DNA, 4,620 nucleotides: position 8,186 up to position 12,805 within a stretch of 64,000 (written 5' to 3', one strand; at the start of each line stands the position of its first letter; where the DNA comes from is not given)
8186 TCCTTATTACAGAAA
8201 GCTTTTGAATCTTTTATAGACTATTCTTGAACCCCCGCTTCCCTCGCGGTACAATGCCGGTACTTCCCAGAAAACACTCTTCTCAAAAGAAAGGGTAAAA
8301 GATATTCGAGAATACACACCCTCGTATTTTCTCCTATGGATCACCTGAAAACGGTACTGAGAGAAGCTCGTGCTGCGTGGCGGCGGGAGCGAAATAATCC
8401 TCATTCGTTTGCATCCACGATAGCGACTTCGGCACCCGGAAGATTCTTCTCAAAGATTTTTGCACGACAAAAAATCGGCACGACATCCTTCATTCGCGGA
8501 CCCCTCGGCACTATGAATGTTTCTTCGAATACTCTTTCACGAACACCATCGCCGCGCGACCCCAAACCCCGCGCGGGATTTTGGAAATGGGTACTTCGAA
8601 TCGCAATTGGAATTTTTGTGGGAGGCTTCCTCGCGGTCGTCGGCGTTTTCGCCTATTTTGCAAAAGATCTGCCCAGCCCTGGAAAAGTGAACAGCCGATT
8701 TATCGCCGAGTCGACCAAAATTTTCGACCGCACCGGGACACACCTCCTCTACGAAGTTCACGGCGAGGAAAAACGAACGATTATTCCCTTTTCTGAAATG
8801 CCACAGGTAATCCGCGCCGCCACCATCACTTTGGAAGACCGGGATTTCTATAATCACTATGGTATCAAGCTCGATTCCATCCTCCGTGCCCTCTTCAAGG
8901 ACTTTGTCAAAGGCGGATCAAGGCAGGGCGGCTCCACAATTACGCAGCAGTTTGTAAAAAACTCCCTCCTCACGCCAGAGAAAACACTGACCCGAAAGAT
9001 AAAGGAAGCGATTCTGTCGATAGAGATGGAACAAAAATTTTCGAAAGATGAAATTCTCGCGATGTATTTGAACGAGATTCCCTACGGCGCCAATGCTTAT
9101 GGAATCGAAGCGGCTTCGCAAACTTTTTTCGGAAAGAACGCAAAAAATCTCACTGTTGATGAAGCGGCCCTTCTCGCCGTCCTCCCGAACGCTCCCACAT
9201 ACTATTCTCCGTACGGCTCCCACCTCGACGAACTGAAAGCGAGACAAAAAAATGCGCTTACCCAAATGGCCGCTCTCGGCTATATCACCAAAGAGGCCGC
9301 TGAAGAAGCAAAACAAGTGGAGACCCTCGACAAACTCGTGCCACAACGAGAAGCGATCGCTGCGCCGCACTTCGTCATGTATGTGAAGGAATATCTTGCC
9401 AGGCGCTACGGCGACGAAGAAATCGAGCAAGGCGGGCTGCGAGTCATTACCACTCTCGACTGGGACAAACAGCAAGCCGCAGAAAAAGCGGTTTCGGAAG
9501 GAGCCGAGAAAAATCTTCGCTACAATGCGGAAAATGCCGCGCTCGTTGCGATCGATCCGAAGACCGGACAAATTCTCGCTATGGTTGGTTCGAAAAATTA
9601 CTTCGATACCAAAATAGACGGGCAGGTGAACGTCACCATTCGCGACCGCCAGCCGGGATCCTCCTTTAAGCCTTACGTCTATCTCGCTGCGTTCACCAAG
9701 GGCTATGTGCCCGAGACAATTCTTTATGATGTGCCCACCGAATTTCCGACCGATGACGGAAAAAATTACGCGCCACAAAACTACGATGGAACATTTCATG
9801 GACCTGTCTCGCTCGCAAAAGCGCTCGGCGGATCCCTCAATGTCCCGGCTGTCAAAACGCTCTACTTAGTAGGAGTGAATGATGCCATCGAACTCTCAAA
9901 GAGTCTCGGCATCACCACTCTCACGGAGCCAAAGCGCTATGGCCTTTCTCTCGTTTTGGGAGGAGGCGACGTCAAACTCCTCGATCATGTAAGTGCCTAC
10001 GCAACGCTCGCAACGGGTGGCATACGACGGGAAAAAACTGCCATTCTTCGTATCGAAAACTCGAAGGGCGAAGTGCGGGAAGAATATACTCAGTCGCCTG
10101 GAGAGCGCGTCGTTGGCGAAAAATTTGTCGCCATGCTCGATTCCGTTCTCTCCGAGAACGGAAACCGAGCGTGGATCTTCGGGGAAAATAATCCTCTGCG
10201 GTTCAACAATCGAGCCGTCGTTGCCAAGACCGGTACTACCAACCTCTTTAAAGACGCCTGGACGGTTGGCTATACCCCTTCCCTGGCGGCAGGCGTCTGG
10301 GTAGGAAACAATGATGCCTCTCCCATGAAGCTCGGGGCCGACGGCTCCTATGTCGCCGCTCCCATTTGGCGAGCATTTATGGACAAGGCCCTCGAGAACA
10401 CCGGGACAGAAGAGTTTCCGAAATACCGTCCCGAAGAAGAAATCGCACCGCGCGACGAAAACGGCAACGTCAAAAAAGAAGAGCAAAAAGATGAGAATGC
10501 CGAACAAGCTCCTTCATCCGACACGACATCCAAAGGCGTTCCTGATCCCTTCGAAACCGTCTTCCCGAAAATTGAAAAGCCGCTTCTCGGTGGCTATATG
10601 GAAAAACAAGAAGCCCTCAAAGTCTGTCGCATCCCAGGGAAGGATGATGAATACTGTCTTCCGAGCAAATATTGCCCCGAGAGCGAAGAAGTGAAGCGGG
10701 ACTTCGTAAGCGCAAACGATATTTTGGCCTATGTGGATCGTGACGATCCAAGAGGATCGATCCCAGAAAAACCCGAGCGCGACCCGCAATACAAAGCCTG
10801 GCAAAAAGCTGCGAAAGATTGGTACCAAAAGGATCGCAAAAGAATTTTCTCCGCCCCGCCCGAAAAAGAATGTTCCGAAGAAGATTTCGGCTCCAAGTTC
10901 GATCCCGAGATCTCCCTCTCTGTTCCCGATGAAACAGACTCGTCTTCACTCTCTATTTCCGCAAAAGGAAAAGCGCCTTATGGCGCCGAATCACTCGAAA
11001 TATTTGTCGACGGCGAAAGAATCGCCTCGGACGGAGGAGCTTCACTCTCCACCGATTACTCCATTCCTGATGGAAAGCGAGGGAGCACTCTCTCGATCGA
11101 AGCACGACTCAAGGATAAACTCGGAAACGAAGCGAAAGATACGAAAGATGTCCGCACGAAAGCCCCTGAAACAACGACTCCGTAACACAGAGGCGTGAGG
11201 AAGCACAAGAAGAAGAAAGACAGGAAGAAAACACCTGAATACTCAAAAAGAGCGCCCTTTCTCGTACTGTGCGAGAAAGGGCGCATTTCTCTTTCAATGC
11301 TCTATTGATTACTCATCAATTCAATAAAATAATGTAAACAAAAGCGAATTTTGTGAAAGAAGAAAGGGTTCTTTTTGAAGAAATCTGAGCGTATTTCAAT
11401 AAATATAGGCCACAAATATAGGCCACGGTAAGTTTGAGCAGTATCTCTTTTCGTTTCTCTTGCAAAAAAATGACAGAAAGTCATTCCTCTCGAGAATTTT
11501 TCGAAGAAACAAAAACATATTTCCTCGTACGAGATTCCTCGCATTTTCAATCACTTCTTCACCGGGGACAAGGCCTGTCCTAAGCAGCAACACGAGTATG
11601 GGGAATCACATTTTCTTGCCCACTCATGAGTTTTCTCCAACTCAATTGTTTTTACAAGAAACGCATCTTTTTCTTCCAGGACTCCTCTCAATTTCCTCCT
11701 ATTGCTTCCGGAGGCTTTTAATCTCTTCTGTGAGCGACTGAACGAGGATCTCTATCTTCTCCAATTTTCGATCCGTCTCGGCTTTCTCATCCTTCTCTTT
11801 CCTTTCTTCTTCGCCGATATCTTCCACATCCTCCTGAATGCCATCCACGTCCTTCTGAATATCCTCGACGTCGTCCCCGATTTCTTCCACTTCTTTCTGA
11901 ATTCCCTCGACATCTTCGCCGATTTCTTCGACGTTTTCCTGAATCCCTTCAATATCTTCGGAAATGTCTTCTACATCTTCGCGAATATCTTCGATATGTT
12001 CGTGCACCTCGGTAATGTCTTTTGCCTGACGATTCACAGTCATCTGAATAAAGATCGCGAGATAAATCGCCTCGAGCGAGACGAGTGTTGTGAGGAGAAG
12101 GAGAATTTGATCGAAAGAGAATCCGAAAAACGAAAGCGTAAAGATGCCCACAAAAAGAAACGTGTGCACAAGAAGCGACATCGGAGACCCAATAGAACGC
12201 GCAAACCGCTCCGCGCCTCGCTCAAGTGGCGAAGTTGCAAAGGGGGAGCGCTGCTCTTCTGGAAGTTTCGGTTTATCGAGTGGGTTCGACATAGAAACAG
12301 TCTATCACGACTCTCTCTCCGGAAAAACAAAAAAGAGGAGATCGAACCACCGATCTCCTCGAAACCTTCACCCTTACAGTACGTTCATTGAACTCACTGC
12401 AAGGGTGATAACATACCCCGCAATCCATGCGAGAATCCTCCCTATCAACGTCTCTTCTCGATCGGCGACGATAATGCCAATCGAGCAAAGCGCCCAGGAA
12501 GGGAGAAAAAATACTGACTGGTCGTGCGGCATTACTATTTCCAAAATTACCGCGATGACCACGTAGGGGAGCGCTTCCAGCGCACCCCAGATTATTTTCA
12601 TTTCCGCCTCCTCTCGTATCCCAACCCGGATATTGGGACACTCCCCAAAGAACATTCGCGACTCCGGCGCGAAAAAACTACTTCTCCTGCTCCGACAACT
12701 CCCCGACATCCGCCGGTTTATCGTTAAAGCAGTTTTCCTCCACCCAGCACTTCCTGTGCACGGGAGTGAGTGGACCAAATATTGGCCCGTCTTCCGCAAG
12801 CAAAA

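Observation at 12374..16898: GC-rich block of six consecutive minus-strand genes with no recognisable homology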

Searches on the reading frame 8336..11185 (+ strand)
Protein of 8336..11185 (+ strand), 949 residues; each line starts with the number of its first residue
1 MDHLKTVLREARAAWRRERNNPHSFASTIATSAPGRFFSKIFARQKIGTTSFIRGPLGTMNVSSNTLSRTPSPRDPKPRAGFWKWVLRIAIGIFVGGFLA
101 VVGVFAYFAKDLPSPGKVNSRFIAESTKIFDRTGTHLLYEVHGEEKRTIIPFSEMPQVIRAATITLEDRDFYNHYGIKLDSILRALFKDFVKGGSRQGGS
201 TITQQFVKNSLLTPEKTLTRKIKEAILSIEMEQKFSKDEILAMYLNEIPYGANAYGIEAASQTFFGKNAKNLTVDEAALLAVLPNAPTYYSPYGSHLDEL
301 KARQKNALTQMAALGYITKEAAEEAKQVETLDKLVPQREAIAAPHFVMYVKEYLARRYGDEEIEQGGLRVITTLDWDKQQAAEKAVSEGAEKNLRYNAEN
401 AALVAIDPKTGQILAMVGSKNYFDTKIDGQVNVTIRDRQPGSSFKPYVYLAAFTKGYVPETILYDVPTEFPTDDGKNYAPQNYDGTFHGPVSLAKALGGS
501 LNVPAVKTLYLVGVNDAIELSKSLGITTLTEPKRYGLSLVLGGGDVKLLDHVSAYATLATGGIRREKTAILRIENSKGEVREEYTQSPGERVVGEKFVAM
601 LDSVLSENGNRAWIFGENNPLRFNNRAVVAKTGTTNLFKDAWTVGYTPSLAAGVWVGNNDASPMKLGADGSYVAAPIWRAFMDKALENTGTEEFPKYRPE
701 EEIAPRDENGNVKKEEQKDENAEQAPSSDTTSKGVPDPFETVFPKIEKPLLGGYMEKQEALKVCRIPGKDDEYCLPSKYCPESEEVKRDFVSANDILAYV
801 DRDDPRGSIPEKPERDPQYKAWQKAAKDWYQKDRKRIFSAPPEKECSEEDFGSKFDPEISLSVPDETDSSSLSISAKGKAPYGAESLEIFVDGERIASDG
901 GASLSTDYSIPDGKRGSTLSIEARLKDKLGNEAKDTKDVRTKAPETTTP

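Call 27: find_related_loci(query=window:8336-11185:+, collection=genome_contigs, flank=10000)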
Query window:8336-11185:+ (949 aa) in genome_contigs; peptide patterns used: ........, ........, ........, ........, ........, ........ (x = any residue, [..] = any of these).
599 stretches matched a pattern (row limit reached: there are more); 532 encode a relative of the query (tblastn E <= 1e-3); the best 80 are kept; 80 distinct loci.
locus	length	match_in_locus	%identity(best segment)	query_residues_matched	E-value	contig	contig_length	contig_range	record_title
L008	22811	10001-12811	77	1-941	0e+0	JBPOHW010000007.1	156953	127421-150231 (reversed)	MAG: Candidatus Moraniibacteriota bacterium isolate MAG_322 c_000000394501, whole genome shotgun sequence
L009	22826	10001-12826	76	1-941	0e+0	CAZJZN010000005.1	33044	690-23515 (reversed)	MAG TPA_asm: uncultured Bdellovibrionales bacterium isolate SRP286056_co1_430 genome assembly, contig: NODE_1442_length_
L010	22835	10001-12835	74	1-941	0e+0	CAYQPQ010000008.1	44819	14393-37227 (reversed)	MAG TPA_asm: uncultured Bdellovibrionales bacterium isolate SRP278252_co1_435 genome assembly, contig: NODE_1115_length_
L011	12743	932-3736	70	1-941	0e+0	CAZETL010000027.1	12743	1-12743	MAG TPA_asm: uncultured Bdellovibrionales bacterium isolate binchicken_co128_378 genome assembly, contig: NODE_4148_leng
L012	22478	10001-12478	63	77-939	0e+0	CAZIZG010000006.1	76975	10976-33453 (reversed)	MAG TPA_asm: uncultured Bdellovibrionales bacterium isolate SRP135725_co1_205 genome assembly, contig: NODE_202_length_7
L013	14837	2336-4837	63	69-939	0e+0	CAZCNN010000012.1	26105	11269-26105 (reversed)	MAG TPA_asm: uncultured Bdellovibrionales bacterium isolate SRP286056_co2_548 genome assembly, contig: NODE_2697_length_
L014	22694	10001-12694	59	16-939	0e+0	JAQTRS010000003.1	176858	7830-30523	MAG: Candidatus Moraniibacteriota bacterium isolate STB_169 NODE_188_length_176858_cov_5.532233_Sandtown_B, whole genome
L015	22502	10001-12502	63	69-939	0e+0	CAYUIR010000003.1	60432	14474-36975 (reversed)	MAG TPA_asm: uncultured Bdellovibrionales bacterium isolate SRP219642_co6_142 genome assembly, contig: NODE_295_length_6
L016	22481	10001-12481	62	69-939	0e+0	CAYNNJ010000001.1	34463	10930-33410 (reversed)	MAG TPA_asm: uncultured Bdellovibrionales bacterium isolate SRP189682_co2_170 genome assembly, contig: NODE_1474_length_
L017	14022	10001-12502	61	69-939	0e+0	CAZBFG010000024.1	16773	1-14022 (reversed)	MAG TPA_asm: uncultured Bdellovibrionales bacterium isolate ERP113451_co1_34 genome assembly, contig: NODE_3977_length_1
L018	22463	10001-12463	63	83-939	0e+0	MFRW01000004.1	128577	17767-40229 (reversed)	MAG: Candidatus Moranbacteria bacterium RIFCSPHIGHO2_01_FULL_55_24 rifcsphigho2_01_scaffold_474, whole genome shotgun se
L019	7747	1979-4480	61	69-939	0e+0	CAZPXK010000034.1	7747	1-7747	MAG TPA_asm: uncultured Bdellovibrionales bacterium isolate SRP342105_co1_301 genome assembly, contig: NODE_13219_length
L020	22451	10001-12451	60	82-939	0e+0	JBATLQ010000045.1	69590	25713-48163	MAG: Candidatus Moraniibacteriota bacterium isolate MFD10474_ilm_asm_bin3 k127_164148, whole genome shotgun sequence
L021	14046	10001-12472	61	77-937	0e+0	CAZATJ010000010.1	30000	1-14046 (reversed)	MAG TPA_asm: uncultured Bdellovibrionales bacterium isolate ERP113451_co3_238 genome assembly, contig: NODE_1040_length_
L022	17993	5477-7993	61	73-949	0e+0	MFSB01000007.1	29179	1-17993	MAG: Candidatus Moranbacteria bacterium RIFCSPLOWO2_12_FULL_48_12 rifcsplowo2_12_scaffold_1445, whole genome shotgun seq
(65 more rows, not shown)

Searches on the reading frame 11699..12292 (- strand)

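Call 7: search_protein_families(library=pfam, proteins=[window:11699-12292:-], max_evalue=1)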
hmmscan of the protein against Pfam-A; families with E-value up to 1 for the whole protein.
window:11699-12292:- (197 aa): 76 families (the best 25 are shown)
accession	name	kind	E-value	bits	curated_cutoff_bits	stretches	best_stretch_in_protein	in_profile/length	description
PF06103.16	DUF948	-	2.3e-08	34.6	37.2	1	76-151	11-86/89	Bacterial protein of unknown function (DUF948)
PF06009.19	Laminin_II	-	1.7e-06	28.5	33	1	91-185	10-100/138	Laminin Domain II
PF06210.16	DUF1003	-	3.9e-06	27.4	27.4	1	35-129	2-97/103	Protein of unknown function (DUF1003)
PF05531.17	NPV_P10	-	1.4e-05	25.9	29.8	3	102-154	8-63/75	Nucleopolyhedrovirus P10 protein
PF04728.18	LPP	-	1.6e-05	25.5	29.1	3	120-155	1-36/53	Lipoprotein leucine-zipper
PF07889.17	DUF1664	-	5.3e-05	23.7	34.6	1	86-160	43-114/124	Protein of unknown function (DUF1664)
PF00804.31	Syntaxin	-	0.00011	22.5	26.7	2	127-197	3-73/157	Syntaxin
PF06008.19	Laminin_I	-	0.00022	21.5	34.6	1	86-196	63-176/259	Laminin Domain I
PF05377.16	FlaC_arch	-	0.0003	21.6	27.8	2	114-150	2-38/55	Flagella accessory protein C (FlaC)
PF00015.26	MCPsignal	-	0.0011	19.3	34.6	1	81-153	97-169/172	Methyl-accepting chemotaxis protein (MCP) signalling domain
PF06785.16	UPF0242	-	0.0012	19.4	33.5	1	50-195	35-163/194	Uncharacterised protein family (UPF0242) N-terminus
PF06419.17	COG6_N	-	0.0015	19.1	27.4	2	116-166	37-87/114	Conserved oligomeric complex COG6, N-terminal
PF06160.17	EzrA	-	0.0015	17.4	39.6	1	95-180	348-433/557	Septation ring formation regulator, EzrA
PF04136.21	COG3_N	-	0.0019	18.6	27.9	2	92-156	5-69/147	Conserved oligomeric Golgi complex subunit 3, N-terminal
PF02646.22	RmuC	-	0.0048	16.5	26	2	115-166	222-273/291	RmuC family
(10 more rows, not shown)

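Call 8: search_protein_families(library=padloc, proteins=[window:11699-12292:-], max_evalue=1)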
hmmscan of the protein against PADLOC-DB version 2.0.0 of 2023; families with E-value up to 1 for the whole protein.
window:11699-12292:- (197 aa): 67 families (the best 25 are shown)
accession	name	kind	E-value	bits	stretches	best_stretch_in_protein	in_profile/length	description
PDLC03859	LmuB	-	5.1e-07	27.3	1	91-195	360-462/611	-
PDLC00580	JetC3|JetC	-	1.9e-05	21.1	1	89-194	282-387/1068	DUF3584 domain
PDLC02730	PbeC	-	2.2e-05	21.4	1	92-190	219-485/651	PbeC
PDLC00551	JetC2|JetC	-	2.2e-05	20.5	1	86-194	869-975/1365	DUF3584 domain; MukB-like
PDLC02722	PbeC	-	8.8e-05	19.3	1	90-196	356-456/643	PbeC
PDLC02747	PbeC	-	0.00017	18.6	1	83-180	394-489/632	PbeC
PDLC03863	LmuB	-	0.00017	18.4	1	85-195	193-303/610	-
PDLC02741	PbeC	-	0.00019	18.1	1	91-196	357-463/644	PbeC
PDLC00550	JetC2|JetC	-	0.00033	16.5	1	90-194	326-430/1355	DUF3584 domain; MukB-like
PDLC00006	DruC1|DruC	-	0.00035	17.2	1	91-194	175-278/626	Unknown function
PDLC00503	JetC1|JetC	-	0.00038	16.6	1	89-196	649-757/1146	DUF3584 domain; MukB-like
PDLC03864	LmuB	-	0.00039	17.1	1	99-191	261-352/657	-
PDLC00518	JetC1|JetC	-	0.00041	16.3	1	91-181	319-784/1112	DUF3584 domain; MukB-like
PDLC03860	LmuB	-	0.00044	16.9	1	88-196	175-285/565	-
PDLC00517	JetC1|JetC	-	0.00052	16.4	1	86-189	700-809/1119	DUF3584 domain; MukB-like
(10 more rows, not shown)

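Call 9: search_protein_families(library=phrogs, proteins=[window:11699-12292:-], max_evalue=1)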
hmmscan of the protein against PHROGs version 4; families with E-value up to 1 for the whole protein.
window:11699-12292:- (197 aa): 62 families (the best 25 are shown)
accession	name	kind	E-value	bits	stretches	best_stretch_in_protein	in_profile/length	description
phrog_1009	-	unknown function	1.4e-06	29.3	1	55-166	3-102/103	-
phrog_404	-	tail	4.1e-06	27.9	1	60-136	15-97/118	minor tail protein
phrog_1775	-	head and packaging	1.2e-05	24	1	84-174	519-608/1609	minor head protein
phrog_739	-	lysis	0.00012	23.3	2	120-179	28-87/122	Rz-like spanin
phrog_5553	-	unknown function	0.00014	23.1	1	95-195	11-111/114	-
phrog_19577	-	head and packaging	0.00022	21.5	1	89-157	49-117/378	minor head protein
phrog_167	-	tail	0.0029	16.3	1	86-195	112-224/1555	tail length tape measure protein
phrog_1625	-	moron, auxiliary metabolic gene and host takeover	0.0035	18.4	1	96-136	68-108/110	involved in bacteriocin production or immunity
phrog_937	-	other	0.0038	18.6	1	85-138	23-77/115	hemolysin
phrog_2335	-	tail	0.0048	15.8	1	85-195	91-201/1536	tail length tape measure protein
phrog_1499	-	unknown function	0.0059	16.9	1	89-197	214-321/427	-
phrog_1047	-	tail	0.0061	15.6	1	89-195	47-150/1251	tail associated lysin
phrog_2990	-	unknown function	0.0069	17.6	1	97-169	32-104/133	-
phrog_9829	-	unknown function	0.0077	17.6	1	76-157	18-93/95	-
phrog_3961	-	unknown function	0.008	17.1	1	88-155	38-105/112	-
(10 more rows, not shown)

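Call 75: search_protein_families(library=ncbifam, proteins=[window:11699-12292:-], max_evalue=0.1)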
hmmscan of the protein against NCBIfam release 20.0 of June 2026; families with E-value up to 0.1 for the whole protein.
window:11699-12292:- (197 aa): 33 families (the best 25 are shown)
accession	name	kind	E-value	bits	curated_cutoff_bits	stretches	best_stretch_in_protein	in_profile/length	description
TIGR02168.1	SMC_prok_B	equivalog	7.3e-07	27.3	567.35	1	86-195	835-944/1181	chromosome segregation protein SMC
TIGR02169.1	SMC_prok_A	equivalog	1.2e-05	23.2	729.4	1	86-196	233-344/1165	chromosome segregation protein SMC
NF045650.1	CD1247_Nterm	equivalog_domain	3.2e-05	24.5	30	1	88-135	22-69/70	CD1247 N-terminal domain-containing protein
NF051880.1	FlagAsmCDGMPTipF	equivalog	3.4e-05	22.9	600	1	68-189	36-155/421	flagella assembly cyclic-di-GMP phosphodiesterase TipF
NF002572.0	PRK02224.1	equivalog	3.8e-05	22.2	1087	1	86-196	281-391/888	DNA double-strand break repair ATPase Rad50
NF045487.1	ASRP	equivalog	4.9e-05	22.1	300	1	86-196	144-256/593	archaea-specific SMC-related protein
TIGR04523.1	Mplasa_alph_rch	subfamily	0.00026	19.1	270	1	86-160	605-679/745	helix-rich protein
NF047515.1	SpiroCoCo_C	equivalog_domain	0.00039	19.7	125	1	87-165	134-212/313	SpiroCoCo family coiled-coil protein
NF003034.1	PRK03918.1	equivalog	0.00082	17.5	700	1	91-195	165-272/878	DNA double-strand break repair ATPase Rad50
NF047516.1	LA_3659_fam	equivalog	0.001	18.7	36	1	85-193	76-189/221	LA_3659 family protein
NF047514.1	SpiroCoCo_N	equivalog_domain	0.001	18.7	75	1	85-193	76-189/221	SpiroCoCo family coiled-coil protein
TIGR02680.1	TIGR02680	hypoth_equivalog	0.0014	16.4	462.85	1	88-179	882-977/1356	TIGR02680 family protein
NF053525.1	thylo_ssr2422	subfamily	0.0015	18.9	38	1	84-133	1-51/77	ssr2422 family thylakoid membrane protein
NF038218.1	IcmG_DotF_IVB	equivalog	0.0015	18.2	200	1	94-154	113-173/266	type IVB secretion system protein IcmG/DotF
NF011925.1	PRK15396.1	subfamily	0.0016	18.6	108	0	121-156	27-62/78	major outer membrane lipoprotein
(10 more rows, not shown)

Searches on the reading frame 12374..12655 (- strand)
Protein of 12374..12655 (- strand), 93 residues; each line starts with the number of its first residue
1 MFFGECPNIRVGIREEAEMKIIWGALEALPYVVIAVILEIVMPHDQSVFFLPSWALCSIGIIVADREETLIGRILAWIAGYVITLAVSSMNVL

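Call 7: search_protein_families(library=pfam, proteins=[window:12374-12601:-], max_evalue=1)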
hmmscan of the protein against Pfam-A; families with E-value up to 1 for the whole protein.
window:12374-12601:- (75 aa): 1 family
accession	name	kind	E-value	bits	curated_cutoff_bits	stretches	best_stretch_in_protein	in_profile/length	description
PF12670.12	DUF3792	-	0.11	13.1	31.3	1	2-41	64-106/115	Protein of unknown function (DUF3792)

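Call 8: search_protein_families(library=padloc, proteins=[window:12374-12601:-], max_evalue=1)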
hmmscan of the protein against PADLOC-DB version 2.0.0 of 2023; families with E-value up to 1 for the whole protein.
window:12374-12601:- (75 aa): 0 families

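Call 9: search_protein_families(library=phrogs, proteins=[window:12374-12601:-], max_evalue=1)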
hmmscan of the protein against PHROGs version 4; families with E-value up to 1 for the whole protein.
window:12374-12601:- (75 aa): 0 families

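Call 75: search_protein_families(library=ncbifam, proteins=[window:12374-12655:-], max_evalue=0.1)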
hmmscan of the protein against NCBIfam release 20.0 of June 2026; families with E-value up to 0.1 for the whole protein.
window:12374-12655:- (93 aa): 0 families
